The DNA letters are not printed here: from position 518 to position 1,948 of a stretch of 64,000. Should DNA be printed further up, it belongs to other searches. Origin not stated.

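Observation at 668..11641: Tandem array of two uncharacterised paralog families (4 soluble A + 3 polytopic B) nested in a CMP-sugar locus: top candidate for an undescribed glycan-elaboration system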

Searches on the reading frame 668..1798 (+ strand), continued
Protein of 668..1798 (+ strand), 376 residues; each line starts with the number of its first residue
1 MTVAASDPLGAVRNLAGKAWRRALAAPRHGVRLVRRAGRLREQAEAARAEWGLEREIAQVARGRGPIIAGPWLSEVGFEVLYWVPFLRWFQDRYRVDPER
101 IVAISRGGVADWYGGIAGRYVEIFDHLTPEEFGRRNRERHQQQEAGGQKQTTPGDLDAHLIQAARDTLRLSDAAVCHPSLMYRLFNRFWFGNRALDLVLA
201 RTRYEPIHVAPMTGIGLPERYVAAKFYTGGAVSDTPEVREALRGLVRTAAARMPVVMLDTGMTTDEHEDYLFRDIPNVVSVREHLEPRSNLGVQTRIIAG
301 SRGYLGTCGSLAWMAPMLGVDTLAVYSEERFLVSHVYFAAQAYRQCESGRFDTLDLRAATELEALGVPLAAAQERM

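Call 59: find_encoding_contigs(protein=P0118, flank=10000, max_places=2)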
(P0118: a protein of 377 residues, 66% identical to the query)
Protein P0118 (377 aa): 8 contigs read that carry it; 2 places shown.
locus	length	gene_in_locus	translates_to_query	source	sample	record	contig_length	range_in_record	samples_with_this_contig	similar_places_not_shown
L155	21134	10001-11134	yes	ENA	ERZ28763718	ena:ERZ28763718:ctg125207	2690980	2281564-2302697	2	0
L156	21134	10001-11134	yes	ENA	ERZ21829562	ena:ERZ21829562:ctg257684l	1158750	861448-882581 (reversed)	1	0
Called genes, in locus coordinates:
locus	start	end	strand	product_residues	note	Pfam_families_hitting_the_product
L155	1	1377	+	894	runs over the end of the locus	-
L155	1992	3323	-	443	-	PF13701:DDE_Tnp_1_4, PF01609:DDE_Tnp_1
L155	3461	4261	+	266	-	-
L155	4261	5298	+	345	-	PF03102:NeuB, PF08666:SAF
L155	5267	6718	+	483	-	-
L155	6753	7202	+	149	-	-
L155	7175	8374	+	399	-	PF02350:Epimerase_2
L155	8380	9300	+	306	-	PF13489:Methyltransf_23, PF08241:Methyltransf_11, PF08242:Methyltransf_12, PF13649:Methyltransf_25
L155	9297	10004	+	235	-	PF02348:CTP_transf_3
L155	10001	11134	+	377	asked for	-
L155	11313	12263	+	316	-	-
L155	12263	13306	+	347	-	-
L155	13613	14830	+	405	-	-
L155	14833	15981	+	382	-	PF01073:3Beta_HSD, PF01370:Epimerase, PF02719:Polysacc_synt_2 (weak), PF07993:NAD_binding_4 (faint), PF13460:NAD_binding_10 (weak), PF16363:GDP_Man_Dehyd, PF01370:Epimerase, PF16363:GDP_Man_Dehyd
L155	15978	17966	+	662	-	-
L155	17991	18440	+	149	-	PF01467:CTP_transf_like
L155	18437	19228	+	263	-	PF03848:TehB (weak), PF13489:Methyltransf_23, PF07021:MetW (weak), PF13847:Methyltransf_31 (weak), PF08241:Methyltransf_11, PF08242:Methyltransf_12, PF13649:Methyltransf_25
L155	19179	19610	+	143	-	PF01041:DegT_DnrJ_EryC1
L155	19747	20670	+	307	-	-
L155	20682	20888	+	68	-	-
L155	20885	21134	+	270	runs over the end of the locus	PF00106:adh_short, PF01370:Epimerase (weak), PF13561:adh_short_C2, PF00106:adh_short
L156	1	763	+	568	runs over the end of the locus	-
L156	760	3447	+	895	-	-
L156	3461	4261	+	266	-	-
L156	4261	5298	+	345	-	PF03102:NeuB, PF08666:SAF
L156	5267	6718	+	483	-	-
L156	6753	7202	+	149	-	-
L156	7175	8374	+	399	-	PF02350:Epimerase_2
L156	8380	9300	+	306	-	PF13489:Methyltransf_23, PF08241:Methyltransf_11, PF08242:Methyltransf_12, PF13649:Methyltransf_25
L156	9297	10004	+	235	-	PF02348:CTP_transf_3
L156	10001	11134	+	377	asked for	-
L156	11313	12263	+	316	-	-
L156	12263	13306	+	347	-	-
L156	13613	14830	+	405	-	-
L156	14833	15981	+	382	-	PF01073:3Beta_HSD, PF01370:Epimerase, PF02719:Polysacc_synt_2 (weak), PF07993:NAD_binding_4 (faint), PF13460:NAD_binding_10 (weak), PF16363:GDP_Man_Dehyd, PF01370:Epimerase, PF16363:GDP_Man_Dehyd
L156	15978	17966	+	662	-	-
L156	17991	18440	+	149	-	PF01467:CTP_transf_like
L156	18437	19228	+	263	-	PF03848:TehB (weak), PF13489:Methyltransf_23, PF07021:MetW (weak), PF13847:Methyltransf_31 (weak), PF08241:Methyltransf_11, PF08242:Methyltransf_12, PF13649:Methyltransf_25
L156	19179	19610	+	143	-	PF01041:DegT_DnrJ_EryC1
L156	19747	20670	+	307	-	-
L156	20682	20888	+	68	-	-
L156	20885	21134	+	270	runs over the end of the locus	PF00106:adh_short, PF01370:Epimerase (weak), PF13561:adh_short_C2, PF00106:adh_short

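Call 65: find_homologous_proteins(query=P0256)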
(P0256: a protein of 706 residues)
Query P0256 (706 aa): 23 proteins with E <= 0.001 among 8000 candidates.
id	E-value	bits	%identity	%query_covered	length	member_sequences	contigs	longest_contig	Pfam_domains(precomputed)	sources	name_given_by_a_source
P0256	0.0e+0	1609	100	100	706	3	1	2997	-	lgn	-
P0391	0.0e+0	1073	70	98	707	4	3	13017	-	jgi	jgi:hypothetical protein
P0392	5.7e-78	281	47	45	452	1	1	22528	-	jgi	jgi:hypothetical protein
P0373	7.0e-41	159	36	45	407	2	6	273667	-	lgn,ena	-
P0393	2.7e-37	147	37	37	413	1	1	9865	-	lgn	-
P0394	5.4e-37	146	37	36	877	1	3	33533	-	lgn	-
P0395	2.7e-36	144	32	52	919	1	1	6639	-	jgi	-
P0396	4.0e-35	140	34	41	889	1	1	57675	-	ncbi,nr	ncbi:MAG: hypothetical protein HY657_01405 [Acidobacteria bacterium]|nr:hypothetical protein [Acidob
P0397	2.1e-34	137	37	38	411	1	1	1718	-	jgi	jgi:hypothetical protein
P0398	3.2e-34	137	36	38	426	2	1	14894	-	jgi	jgi:hypothetical protein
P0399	4.9e-34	136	30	57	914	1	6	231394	-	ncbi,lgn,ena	-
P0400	2.3e-33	134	35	39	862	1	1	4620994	-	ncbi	-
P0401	2.9e-33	134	35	38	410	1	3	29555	-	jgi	jgi:hypothetical protein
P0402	9.7e-33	132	37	38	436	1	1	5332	-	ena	-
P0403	1.9e-32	131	34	39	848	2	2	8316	-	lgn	-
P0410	1.8e-16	78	27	52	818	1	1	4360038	-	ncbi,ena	-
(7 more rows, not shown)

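Call 66: find_encoding_contigs(protein=P0400, flank=10000, max_places=1)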
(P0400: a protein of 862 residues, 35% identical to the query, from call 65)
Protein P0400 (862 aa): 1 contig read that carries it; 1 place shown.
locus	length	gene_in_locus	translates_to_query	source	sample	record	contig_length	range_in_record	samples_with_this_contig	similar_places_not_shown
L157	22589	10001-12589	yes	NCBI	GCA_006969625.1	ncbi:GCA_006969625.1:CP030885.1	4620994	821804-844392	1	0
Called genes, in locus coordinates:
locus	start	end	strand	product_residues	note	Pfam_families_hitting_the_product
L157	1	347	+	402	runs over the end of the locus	PF00486:Trans_reg_C, PF12697:Abhydrolase_6, PF00561:Abhydrolase_1, PF12146:Hydrolase_4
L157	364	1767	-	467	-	PF13393:tRNA-synt_His, PF00587:tRNA-synt_2b (weak), PF03129:HGTP_anticodon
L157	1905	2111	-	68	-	-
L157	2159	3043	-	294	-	PF02668:TauD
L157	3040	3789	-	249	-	-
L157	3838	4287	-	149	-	PF01609:DDE_Tnp_1, PF13612:DDE_Tnp_1_3 (weak), PF13586:DDE_Tnp_1_2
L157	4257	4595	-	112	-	PF13340:DUF4096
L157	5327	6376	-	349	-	PF03102:NeuB, PF08666:SAF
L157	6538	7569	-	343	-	PF01370:Epimerase, PF16363:GDP_Man_Dehyd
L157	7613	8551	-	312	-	-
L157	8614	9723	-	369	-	PF01467:CTP_transf_like, PF08242:Methyltransf_12 (faint), PF13489:Methyltransf_23, PF13847:Methyltransf_31 (weak), PF08241:Methyltransf_11, PF13649:Methyltransf_25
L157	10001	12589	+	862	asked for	-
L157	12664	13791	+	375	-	-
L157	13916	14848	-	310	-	-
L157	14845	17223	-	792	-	PF05050:Methyltransf_21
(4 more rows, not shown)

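Call 67: find_encoding_contigs(protein=P0410, flank=10000, max_places=1)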
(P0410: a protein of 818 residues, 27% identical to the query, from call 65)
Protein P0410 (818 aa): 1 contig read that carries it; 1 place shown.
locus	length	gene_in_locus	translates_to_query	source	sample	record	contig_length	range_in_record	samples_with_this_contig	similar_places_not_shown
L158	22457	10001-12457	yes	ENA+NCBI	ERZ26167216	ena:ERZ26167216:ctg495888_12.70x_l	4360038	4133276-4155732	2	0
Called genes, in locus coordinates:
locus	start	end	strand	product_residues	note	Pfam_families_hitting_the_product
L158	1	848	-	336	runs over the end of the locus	PF00106:adh_short (faint), PF01073:3Beta_HSD, PF01370:Epimerase, PF02719:Polysacc_synt_2, PF04321:RmlD_sub_bind, PF13460:NAD_binding_10, PF16363:GDP_Man_Dehyd, PF07993:NAD_binding_4 (weak)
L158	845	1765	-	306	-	PF00535:Glycos_transf_2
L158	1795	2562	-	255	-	PF05401:NodS, PF01209:Ubie_methyltran, PF02353:CMAS, PF13489:Methyltransf_23, PF13847:Methyltransf_31, PF08241:Methyltransf_11, PF08242:Methyltransf_12, PF13649:Methyltransf_25, +4 more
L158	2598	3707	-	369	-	PF00155:Aminotran_1_2, PF01212:Beta_elim_lyase (weak), PF00266:Aminotran_5 (weak), PF01041:DegT_DnrJ_EryC1, PF01053:Cys_Met_Meta_PP (weak)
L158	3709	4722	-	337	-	PF01408:GFO_IDH_MocA, PF02894:GFO_IDH_MocA_C, PF22725:GFO_IDH_MocA_C3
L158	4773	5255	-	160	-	PF25087:GMPPB_C (faint), PF25084:LbH_EIF2B (faint), PF00132:Hexapep, PF14602:Hexapep_2 (faint), PF00132:Hexapep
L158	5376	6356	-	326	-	-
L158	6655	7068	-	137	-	PF20586:DUF6788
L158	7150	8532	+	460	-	PF05598:DUF772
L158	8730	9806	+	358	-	PF05598:DUF772, PF01609:DDE_Tnp_1, PF13751:DDE_Tnp_1_6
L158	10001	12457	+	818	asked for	-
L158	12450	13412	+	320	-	-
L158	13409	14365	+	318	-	PF00535:Glycos_transf_2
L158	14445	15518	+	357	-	-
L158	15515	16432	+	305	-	PF00535:Glycos_transf_2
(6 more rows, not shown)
